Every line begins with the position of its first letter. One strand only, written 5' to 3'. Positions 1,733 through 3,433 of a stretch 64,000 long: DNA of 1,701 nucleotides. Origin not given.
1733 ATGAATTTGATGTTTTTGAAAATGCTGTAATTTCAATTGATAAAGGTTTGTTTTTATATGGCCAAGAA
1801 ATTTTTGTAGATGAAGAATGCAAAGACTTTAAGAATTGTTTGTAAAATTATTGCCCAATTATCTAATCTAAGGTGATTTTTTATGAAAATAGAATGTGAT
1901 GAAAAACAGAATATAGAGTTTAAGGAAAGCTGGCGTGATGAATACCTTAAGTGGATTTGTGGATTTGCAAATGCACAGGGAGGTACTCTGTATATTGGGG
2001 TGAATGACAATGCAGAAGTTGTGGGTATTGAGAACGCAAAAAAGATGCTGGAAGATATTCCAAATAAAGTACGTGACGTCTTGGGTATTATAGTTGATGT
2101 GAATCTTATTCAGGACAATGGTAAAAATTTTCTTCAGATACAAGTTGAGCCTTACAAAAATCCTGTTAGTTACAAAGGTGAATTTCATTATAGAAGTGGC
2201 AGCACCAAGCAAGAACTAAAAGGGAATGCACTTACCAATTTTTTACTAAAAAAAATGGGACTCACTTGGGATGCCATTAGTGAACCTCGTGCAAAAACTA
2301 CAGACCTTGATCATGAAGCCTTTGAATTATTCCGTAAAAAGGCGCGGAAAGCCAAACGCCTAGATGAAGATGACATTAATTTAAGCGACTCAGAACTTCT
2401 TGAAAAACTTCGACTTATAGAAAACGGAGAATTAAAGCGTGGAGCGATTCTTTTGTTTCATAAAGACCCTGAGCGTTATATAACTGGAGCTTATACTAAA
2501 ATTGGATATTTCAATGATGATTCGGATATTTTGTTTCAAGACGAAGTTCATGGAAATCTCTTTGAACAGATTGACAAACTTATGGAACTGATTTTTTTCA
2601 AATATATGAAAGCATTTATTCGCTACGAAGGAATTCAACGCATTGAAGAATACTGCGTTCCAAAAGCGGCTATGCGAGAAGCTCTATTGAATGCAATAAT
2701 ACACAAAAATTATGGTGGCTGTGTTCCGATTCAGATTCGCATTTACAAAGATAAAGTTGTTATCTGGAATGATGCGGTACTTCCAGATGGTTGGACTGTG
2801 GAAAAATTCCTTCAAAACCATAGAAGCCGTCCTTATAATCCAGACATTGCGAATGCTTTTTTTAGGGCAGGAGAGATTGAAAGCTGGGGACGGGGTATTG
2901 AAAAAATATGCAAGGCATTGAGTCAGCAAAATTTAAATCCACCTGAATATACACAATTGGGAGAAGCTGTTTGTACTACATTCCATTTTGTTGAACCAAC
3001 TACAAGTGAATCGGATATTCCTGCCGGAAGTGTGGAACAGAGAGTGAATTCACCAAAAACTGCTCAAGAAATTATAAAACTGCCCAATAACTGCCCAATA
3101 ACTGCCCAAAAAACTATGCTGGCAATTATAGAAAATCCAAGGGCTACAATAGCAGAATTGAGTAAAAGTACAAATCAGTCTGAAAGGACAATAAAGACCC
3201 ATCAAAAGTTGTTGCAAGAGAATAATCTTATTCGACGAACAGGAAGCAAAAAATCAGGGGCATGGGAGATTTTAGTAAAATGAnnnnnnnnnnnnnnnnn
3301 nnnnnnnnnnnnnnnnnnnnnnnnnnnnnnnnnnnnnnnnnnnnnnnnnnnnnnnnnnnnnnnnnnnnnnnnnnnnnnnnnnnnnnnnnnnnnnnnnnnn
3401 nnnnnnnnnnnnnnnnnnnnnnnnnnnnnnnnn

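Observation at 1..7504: Four-gene defence operon built around a Type III Res-like helicase-nuclease with no methyltransferase in view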

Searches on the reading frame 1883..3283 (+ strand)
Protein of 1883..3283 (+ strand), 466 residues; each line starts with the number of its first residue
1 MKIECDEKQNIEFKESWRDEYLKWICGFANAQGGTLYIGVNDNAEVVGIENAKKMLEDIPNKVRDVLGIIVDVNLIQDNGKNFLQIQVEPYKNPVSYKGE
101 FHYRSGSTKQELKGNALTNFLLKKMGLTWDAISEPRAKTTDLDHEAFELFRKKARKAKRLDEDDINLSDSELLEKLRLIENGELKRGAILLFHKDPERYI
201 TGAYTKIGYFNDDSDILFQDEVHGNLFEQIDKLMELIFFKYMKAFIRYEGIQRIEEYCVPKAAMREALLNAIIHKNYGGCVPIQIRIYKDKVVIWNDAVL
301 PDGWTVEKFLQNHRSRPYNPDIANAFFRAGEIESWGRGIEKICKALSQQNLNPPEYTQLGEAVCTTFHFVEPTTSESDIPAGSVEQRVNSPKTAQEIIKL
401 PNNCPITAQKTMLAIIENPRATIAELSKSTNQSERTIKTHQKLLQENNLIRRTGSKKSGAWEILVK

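Call 3: search_protein_families(library=pfam, proteins=[window:1883-3283:+], max_evalue=0.01)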
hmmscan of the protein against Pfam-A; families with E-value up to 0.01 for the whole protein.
window:1883-3283:+ (466 aa): 3 families
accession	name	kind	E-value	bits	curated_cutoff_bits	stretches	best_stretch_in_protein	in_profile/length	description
PF04326.19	SLFN_AlbA_2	-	7.5e-19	68.8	25.3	1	7-112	1-117/118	Schlafen, AlbA_2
PF13749.12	HATPase_c_4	-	1e-18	67.6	26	1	282-367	3-89/89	Putative ATP-dependent DNA helicase recG C-terminal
PF13412.12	HTH_24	-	7.3e-06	25.9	21.9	1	410-451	7-48/48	Winged helix-turn-helix DNA-binding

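Call 4: search_protein_families(library=padloc, proteins=[window:1883-3283:+], max_evalue=0.01)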
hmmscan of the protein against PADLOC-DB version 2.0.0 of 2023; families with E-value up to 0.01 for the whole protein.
window:1883-3283:+ (466 aa): 10 families
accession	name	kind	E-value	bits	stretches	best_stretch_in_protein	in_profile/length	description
PDLC02394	pAgo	-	4.6e-17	59.1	1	18-298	54-354/1121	-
PDLC02402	Aga_SIR2-PNTD1-PNTD2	-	1.5e-11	41.2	1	182-350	369-543/876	Class I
PDLC02418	Aga_SIR2-Kinase-PNTD1-PNTD2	-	1.5e-07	28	1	211-346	274-417/756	Class I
PDLC01850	CARF3--CARF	-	0.0011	16.9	1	408-456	147-195/209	-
PDLC01434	CasR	-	0.0017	16.3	1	390-456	109-176/191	"CAS-I,CAS-II,CAS-III,CAS-IV,CAS-V,CAS-VI; associated_signaling"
PDLC01860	CARF3--CARF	-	0.003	15.7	1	400-458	137-195/210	-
PDLC01268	CasR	-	0.0032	15.5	1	388-457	103-171/179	"CAS-I,CAS-II,CAS-III,CAS-IV,CAS-V,CAS-VI; associated_signaling"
PDLC01852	CARF3--CARF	-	0.0059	14.6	0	396-453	133-190/208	-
PDLC01044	Csa3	-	0.0059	14.5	0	410-450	139-179/194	Type I-A associated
PDLC01438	Csa3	-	0.0098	13.9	0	378-456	125-193/305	"CAS-I,CAS-II,CAS-III,CAS-IV,CAS-V,CAS-VI; associated_signaling"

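Call 13: find_encoding_contigs(protein=window:1883-3283:+, flank=10000, max_places=10)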
Protein window:1883-3283:+ (466 aa): 8 contigs read that carry it; 6 places shown.
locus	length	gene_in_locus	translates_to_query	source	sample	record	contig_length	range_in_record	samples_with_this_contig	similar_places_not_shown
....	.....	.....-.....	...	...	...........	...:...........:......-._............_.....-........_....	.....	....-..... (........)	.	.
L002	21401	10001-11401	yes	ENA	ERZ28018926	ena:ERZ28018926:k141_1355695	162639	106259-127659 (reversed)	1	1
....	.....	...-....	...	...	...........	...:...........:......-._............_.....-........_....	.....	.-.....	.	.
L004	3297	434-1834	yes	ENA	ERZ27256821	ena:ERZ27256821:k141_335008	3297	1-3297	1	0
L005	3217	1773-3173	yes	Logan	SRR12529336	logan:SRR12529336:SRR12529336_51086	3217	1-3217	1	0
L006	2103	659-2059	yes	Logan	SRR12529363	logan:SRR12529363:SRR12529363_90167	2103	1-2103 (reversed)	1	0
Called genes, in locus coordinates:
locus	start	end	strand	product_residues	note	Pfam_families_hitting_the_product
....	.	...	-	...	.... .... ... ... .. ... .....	-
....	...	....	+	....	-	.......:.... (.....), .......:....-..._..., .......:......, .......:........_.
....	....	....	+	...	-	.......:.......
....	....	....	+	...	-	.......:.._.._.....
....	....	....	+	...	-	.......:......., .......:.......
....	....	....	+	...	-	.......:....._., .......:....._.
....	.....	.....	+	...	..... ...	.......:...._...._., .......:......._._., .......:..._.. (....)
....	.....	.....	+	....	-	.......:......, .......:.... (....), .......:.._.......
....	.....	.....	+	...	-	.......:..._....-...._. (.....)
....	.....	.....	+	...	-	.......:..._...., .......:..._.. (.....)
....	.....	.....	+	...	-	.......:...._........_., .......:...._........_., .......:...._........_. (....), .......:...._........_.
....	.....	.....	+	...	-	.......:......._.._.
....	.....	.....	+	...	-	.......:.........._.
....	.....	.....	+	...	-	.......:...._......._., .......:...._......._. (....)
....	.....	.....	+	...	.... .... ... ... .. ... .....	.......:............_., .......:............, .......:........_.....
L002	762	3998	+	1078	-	PF00270:DEAD (faint), PF00176:SNF2-rel_dom, PF04851:ResIII, PF00271:Helicase_C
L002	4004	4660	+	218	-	PF14335:DUF4391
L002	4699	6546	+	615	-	PF01555:N6_N4_Mtase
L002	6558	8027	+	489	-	PF28123:DUF8370, PF28130:DUF8371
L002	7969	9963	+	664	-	PF03235:GmrSD_N, PF07510:GmrSD_C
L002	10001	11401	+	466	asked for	PF04326:SLFN_AlbA_2, PF13749:HATPase_c_4, PF13412:HTH_24 (weak)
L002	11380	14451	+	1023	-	PF00270:DEAD (weak), PF04851:ResIII, PF19778:RE_endonuc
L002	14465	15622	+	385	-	PF08722:Tn7_TnsA-like_N (faint)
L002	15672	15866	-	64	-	-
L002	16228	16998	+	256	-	PF00005:ABC_tran, PF13304:AAA_21 (faint)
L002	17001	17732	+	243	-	PF12679:ABC2_membrane_2, PF12730:ABC2_membrane_4, PF13346:ABC2_membrane_5 (weak), PF12698:ABC2_membrane_3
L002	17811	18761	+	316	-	PF01497:Peripla_BP_2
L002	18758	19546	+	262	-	PF04909:Amidohydro_2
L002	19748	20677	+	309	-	PF00288:GHMP_kinases_N, PF08544:GHMP_kinases_C (weak)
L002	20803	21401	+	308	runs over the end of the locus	PF13793:Pribosyltran_N, PF00156:Pribosyltran, PF14572:Pribosyl_synth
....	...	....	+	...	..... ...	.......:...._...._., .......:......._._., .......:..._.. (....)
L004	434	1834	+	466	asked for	PF04326:SLFN_AlbA_2, PF13749:HATPase_c_4, PF13412:HTH_24 (weak)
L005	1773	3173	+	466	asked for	PF04326:SLFN_AlbA_2, PF13749:HATPase_c_4, PF13412:HTH_24 (weak)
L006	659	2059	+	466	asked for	PF04326:SLFN_AlbA_2, PF13749:HATPase_c_4, PF13412:HTH_24 (weak)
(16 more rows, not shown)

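Call 15: search_protein_families(library=padloc, proteins=[L002:762-3998:+, L002:4004-4660:+, L002:4699-6546:+, L002:6558-8027:+, L002:7969-9963:+], max_evalue=0.001)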
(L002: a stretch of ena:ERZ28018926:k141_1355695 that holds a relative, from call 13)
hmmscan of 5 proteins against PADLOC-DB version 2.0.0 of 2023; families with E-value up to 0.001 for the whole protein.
L002:762-3998:+ (1078 aa): 43 families (the best 25 are shown)
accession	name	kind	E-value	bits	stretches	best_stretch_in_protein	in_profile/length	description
PDLC01075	C3a139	-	6e-113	377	1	169-1076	157-946/948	HKD+Snf2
PDLC02621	DrmD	-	6.5e-35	118.6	2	568-840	392-637/1040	DrmD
PDLC02623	DrmD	-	8.5e-31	104.5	2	682-859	508-654/1040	DrmD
PDLC02619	DrmD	-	3.1e-29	99.7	2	617-834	330-541/872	DrmD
PDLC02500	BrxHI|BrxHII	-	7.6e-28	95.5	1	628-839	403-585/933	BrxHI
PDLC03830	ZacC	-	2.8e-26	90.4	2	324-422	230-301/1019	-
PDLC00659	HmaA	-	4.3e-26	89.1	1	606-832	417-616/1176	SNF2 helicase / DEAD-box helicase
PDLC02193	PLD_Helicase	-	1.4e-24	84.4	1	662-877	648-851/905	-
PDLC02843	DpdE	-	4.8e-21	72.4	2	246-408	159-301/1091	DpdE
PDLC02572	DrmA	-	1.5e-20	70.8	1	577-832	398-627/1043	DrmA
PDLC04556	PDC-M27C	-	2.7e-20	70.3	3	251-317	41-110/892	-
PDLC02632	DrmD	-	6.7e-19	65.8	2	579-844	403-639/662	DrmD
PDLC02504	BrxHI|BrxHII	-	1.3e-18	64.4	1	579-839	376-593/971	BrxHII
PDLC02840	DpdE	-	2e-17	60.8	2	268-408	180-306/1091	DpdE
PDLC02625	DrmD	-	3.8e-15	53.5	1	674-904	235-449/792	DrmD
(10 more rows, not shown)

L002:4004-4660:+ (218 aa): 0 families

L002:4699-6546:+ (615 aa): 30 families (the best 25 are shown)
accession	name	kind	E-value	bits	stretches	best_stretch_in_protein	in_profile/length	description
PDLC03634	MTase_III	-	1.1e-206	686.5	1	1-615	7-621/621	Type III methyltransferase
PDLC03641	MTase_III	-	3.4e-105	351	1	7-492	15-500/657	Type III methyltransferase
PDLC03637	MTase_III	-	9.6e-97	322.7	1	11-491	51-506/513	Type III methyltransferase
PDLC03644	MTase_III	-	2.1e-75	252.5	1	59-445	5-386/542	Type III methyltransferase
PDLC03642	MTase_III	-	4.9e-53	178.6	1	67-446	58-403/528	Type III methyltransferase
PDLC03640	MTase_III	-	8.1e-50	167.8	2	91-276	42-227/654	Type III methyltransferase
PDLC03636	MTase_III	-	5.1e-49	165.5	3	165-288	90-211/575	Type III methyltransferase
PDLC03635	MTase_III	-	4.5e-36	122.8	3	164-273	260-374/708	Type III methyltransferase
PDLC03639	MTase_III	-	3.1e-33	113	2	91-255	86-228/639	Type III methyltransferase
PDLC03646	MTase_III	-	1.7e-30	103.6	3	295-443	683-827/1057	Type III methyltransferase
PDLC03354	MTase_II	-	4.1e-27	93.2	1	92-426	60-362/425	Type II methyltransferase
PDLC03643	MTase_III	-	3.4e-26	90.4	1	175-452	1-277/465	Type III methyltransferase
PDLC03638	MTase_III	-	3.6e-26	89.7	2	167-442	427-667/816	Type III methyltransferase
PDLC03278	MTase_II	-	1.6e-25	88.4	2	168-249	43-122/390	Type II methyltransferase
PDLC03300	MTase_II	-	3.1e-25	86.8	2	90-250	9-164/302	Type II methyltransferase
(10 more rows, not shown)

L002:6558-8027:+ (489 aa): 1 family
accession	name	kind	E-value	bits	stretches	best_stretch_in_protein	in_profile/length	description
PDLC04597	PDC-M36A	-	8.4e-21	72.3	1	4-301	9-300/457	-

L002:7969-9963:+ (664 aa): 29 families (the best 25 are shown)
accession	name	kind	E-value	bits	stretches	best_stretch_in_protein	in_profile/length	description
PDLC04154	HEC-06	-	3e-53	179.3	1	29-575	8-560/569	-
PDLC04157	HEC-06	-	2.4e-52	176.3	1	31-573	7-549/558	-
PDLC04155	HEC-06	-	1e-47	160.9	2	42-375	16-343/562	-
PDLC02693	Orf5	-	3.7e-44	149.6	1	44-574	6-537/543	Orf5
PDLC02687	Orf5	-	1.5e-43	147.4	1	34-564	7-543/543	Orf5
PDLC02695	Orf5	-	2.5e-43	146.4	2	44-346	17-335/601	Orf5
PDLC02691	Orf5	-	3.9e-41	139.3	1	46-574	20-574/579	Orf5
PDLC02700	Orf5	-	4e-37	126.2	2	44-362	9-317/555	Orf5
PDLC02686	Orf5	-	5.5e-35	118.9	1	44-575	18-562/566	Orf5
PDLC02690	Orf5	-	1.4e-33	114.5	1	44-574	7-524/531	Orf5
PDLC02701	Orf5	-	1.8e-32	110.6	2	35-340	10-321/596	Orf5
PDLC02692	Orf5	-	8.9e-28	95.3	2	45-270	6-219/558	Orf5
PDLC02702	Orf5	-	4e-19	66.8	1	46-446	2-375/543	Orf5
PDLC02792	SspE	-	4.3e-19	66.3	2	46-138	23-134/771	SspE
PDLC02694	Orf5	-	2e-18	64.4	1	39-577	8-571/574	Orf5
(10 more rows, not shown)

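Call 16: search_protein_families(library=pfam, proteins=[L002:762-3998:+, L002:4004-4660:+, L002:4699-6546:+, L002:6558-8027:+, L002:7969-9963:+], max_evalue=0.001)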
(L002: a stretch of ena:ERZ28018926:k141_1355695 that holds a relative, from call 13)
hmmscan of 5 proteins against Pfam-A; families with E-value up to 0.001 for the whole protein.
L002:762-3998:+ (1078 aa): 4 families
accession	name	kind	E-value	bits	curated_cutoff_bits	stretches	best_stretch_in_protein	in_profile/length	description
PF00271.37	Helicase_C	-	4.4e-16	59.6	23.5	1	698-827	10-110/110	Helicase conserved C-terminal domain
PF00176.29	SNF2-rel_dom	-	9.4e-12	45.1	24.9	1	258-417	9-176/290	SNF2-related domain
PF04851.21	ResIII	-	1.4e-10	41.8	22.5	1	246-405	4-163/164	Type III restriction enzyme, res subunit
PF00270.35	DEAD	-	6.8e-06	26.3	26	0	351-405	115-161/167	DEAD/DEAH box helicase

L002:4004-4660:+ (218 aa): 1 family
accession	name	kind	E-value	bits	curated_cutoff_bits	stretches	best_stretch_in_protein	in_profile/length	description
PF14335.11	DUF4391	-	2.6e-50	171.9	29.9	1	2-212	1-232/232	Domain of unknown function (DUF4391)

L002:4699-6546:+ (615 aa): 1 family
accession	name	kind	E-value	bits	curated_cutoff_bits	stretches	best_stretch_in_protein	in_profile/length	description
PF01555.25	N6_N4_Mtase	-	5.2e-31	108.7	26.7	1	115-442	1-213/221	DNA methylase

L002:6558-8027:+ (489 aa): 0 families

L002:7969-9963:+ (664 aa): 2 families
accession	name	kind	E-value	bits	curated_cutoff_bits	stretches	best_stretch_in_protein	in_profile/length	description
PF03235.19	GmrSD_N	-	2.1e-36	126.4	33.2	1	37-264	3-198/199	GmrSD restriction endonuclease, N-terminal domain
PF07510.16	GmrSD_C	-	3.1e-19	69.7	23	1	449-573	9-137/138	GmrSD restriction endonucleases, C-terminal domain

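Call 25: search_protein_families(library=ncbifam, proteins=[L002:762-3998:+, L002:4004-4660:+, L002:4699-6546:+, L002:6558-8027:+, L002:8002-9963:+, window:1883-3283:+], max_evalue=0.001)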
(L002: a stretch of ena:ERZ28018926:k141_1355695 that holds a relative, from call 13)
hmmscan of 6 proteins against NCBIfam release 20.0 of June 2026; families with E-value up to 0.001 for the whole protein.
L002:762-3998:+ (1078 aa): 19 families
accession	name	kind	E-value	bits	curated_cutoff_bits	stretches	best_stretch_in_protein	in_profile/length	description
NF038317.1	DISARM_DrmD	equivalog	2.3e-42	145.4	610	1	567-840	375-622/1021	DISARM system SNF2-like helicase DrmD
NF042964.1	phospholipD_antiphage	equivalog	1.2e-34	119.8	1100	3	574-873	597-839/895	phospholipase D-like domain-containing anti-phage protein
NF038318.1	DISARM_DrmD_b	equivalog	2.2e-28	98.9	950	2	618-834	328-538/868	DISARM system SNF2-like helicase DrmD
NF041062.1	DpdE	equivalog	4.1e-27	94.6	500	2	247-409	155-302/1048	protein DpdE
NF053675.1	pilus_reg_Snf2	equivalog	1.6e-15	56.3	1100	1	218-411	557-743/1029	pilus expression-regulating Snf2 family helicase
NF003426.0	PRK04914.1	equivalog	5.5e-14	51.3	576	2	779-832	544-597/959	RNA polymerase-associated protein RapA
NF010337.0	PRK13766.1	equivalog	1.1e-10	40.3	610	1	660-896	325-535/781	Hef nuclease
NF041790.1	anti-phage_ZorD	equivalog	1.3e-10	39.9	1500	1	262-314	602-657/1035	type I Zorya anti-phage system protein ZorD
NF058637.1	helic_SCO1167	equivalog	1.4e-08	33.3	1200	1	244-315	468-542/932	SCO1167/SCO6262 family helicase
NF008394.0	PRK11192.1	equivalog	3.8e-08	32.6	507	1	780-838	295-353/441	ATP-dependent RNA helicase SrmB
NF053631.1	RNA_helic_CshA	equivalog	9.7e-08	31.3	646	1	773-838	278-343/434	degradosome RNA helicase CshA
TIGR04095.1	dnd_restrict_1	equivalog_domain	1.6e-07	30.7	600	0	246-320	9-83/451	DNA phosphorothioation system restriction enzyme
NF053711.1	RNA_heli_RhlE1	exception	3.7e-06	26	750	1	780-837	292-349/434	RNA helicase RhlE1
NF003419.0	PRK04837.1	equivalog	7.6e-06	24.9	588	1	762-836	286-360/424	ATP-dependent RNA helicase RhlB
NF008744.0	PRK11776.1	equivalog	1.3e-05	24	524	1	777-837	287-347/460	ATP-dependent RNA helicase DbpA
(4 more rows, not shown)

L002:4004-4660:+ (218 aa): 0 families

L002:4699-6546:+ (615 aa): 3 families
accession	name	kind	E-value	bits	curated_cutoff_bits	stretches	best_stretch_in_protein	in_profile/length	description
NF008572.0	PRK11524.1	equivalog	2.6e-11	43.2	292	1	87-157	9-75/294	adenine-specific DNA-methyltransferase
NF010253.0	PRK13699.1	subfamily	7.4e-05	22.5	244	0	385-428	144-187/226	DNA methyltransferase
NF050803.1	DnaMtaseCcrMCaul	equivalog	0.00013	21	830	0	93-173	4-73/350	adenine-specific DNA-methyltransferase CcrM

L002:6558-8027:+ (489 aa): 0 families

L002:8002-9963:+ (653 aa): 0 families

window:1883-3283:+ (466 aa): 1 family
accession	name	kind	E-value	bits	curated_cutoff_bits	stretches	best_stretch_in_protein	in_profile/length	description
NF040887.2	trans_reg_YciT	exception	0.00096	18.8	450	0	409-453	6-50/246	DNA-binding transcriptional regulator YciT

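Call 29: find_homologous_proteins(query=window:1883-3283:+, max_evalue=1e-10)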
Query window:1883-3283:+ (466 aa): 7999 proteins with E <= 1e-10 among 8000 candidates; the best 120 are listed.
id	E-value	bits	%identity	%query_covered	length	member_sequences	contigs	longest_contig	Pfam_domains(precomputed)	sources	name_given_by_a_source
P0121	0.0e+0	1044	98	100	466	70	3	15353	PF13412.13,PF13749.13,PF04326.20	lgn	-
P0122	2.4e-247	839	78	100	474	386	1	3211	PF13749.13,PF04326.20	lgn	-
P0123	8.6e-239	811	76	100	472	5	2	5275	PF13412.13,PF13749.13,PF04326.20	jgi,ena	-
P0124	1.1e-169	583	-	-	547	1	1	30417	PF13412.13,PF08279.19,PF13749.13,PF04326.20,PF08220.19,PF13545.13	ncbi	-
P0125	5.1e-160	551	54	99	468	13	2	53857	PF13412.13,PF13749.13,PF04326.20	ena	-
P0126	6.2e-159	548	51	77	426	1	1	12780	PF13749.13,PF04326.20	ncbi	-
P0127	9.2e-157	540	52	98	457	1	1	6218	PF13412.13,PF08279.19,PF13749.13,PF04326.20,PF13404.13,PF12802.14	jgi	jgi:ATP-dependent DNA helicase RecG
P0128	1.6e-156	540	53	98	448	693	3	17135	PF13412.13,PF08279.19,PF13749.13,PF04326.20,PF12802.14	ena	-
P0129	1.9e-155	536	54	98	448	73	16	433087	PF13412.13,PF08279.19,PF13749.13,PF04326.20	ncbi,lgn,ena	-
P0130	4.3e-155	535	53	99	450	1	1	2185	PF13412.13,PF13749.13,PF08280.18,PF04326.20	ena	-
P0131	9.5e-155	534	51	98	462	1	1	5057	PF13412.13,PF08279.19,PF13749.13,PF04326.20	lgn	-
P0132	2.8e-154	532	52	98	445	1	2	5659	PF12840.14,PF13412.13,PF08279.19,PF13749.13,PF21476.5,PF25212.3,PF01978.26,PF04326.20,PF12802.14,PF08220.19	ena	-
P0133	3.9e-154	532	51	98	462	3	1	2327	PF13412.13,PF08279.19,PF13749.13,PF04326.20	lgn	-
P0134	4.2e-154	532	53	98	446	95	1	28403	PF13749.13,PF04326.20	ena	-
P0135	5.7e-154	531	52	98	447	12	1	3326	PF13412.13,PF13749.13,PF04326.20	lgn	-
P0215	1.1e-150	520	51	98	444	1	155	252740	PF13412.13,PF13749.13,PF04326.20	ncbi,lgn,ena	-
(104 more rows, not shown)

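Call 40: find_encoding_contigs(protein=P0123, flank=6000, max_places=2)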
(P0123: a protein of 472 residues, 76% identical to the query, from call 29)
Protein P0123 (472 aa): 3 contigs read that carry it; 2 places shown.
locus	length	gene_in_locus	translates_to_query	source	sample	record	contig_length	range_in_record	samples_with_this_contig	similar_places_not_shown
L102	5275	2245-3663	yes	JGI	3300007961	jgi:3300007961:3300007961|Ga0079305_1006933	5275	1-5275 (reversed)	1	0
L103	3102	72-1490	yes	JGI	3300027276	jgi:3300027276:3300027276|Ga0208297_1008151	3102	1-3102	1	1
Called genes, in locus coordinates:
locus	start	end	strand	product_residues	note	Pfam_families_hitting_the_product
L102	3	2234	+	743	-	?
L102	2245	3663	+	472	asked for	PF04326:SLFN_AlbA_2, PF13749:HATPase_c_4, PF13412:HTH_24 (weak)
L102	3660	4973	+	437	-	PF01420:Methylase_S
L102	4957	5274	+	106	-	?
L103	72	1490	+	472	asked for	PF04326:SLFN_AlbA_2, PF13749:HATPase_c_4, PF13412:HTH_24 (weak)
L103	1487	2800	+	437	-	PF01420:Methylase_S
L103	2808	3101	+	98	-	?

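Call 41: find_encoding_contigs(protein=P0125, flank=6000, max_places=2)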
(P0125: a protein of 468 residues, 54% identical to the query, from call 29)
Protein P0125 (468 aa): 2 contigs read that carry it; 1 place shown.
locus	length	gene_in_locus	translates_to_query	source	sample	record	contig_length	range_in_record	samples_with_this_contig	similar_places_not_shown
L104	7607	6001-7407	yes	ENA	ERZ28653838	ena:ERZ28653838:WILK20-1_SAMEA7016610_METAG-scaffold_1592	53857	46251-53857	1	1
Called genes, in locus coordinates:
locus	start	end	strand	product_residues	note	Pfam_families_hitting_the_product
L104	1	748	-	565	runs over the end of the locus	PF13231:PMT_2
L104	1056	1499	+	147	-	PF11396:PepSY_like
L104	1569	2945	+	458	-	PF18073:Zn_ribbon_LapB, PF13481:AAA_25, PF03796:DnaB_C (weak), PF06745:ATPase, PF23442:DUF7125 (weak), PF13401:AAA_22 (weak), PF13541:ChlI, PF05362:Lon_C (weak)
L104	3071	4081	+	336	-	PF04246:RseC_MucC, PF13238:AAA_18, PF13207:AAA_17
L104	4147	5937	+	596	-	PF00664:ABC_membrane, PF00005:ABC_tran, PF13304:AAA_21 (faint), PF02463:SMC_N (weak)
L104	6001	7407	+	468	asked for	PF04326:SLFN_AlbA_2, PF13749:HATPase_c_4, PF13412:HTH_24 (weak)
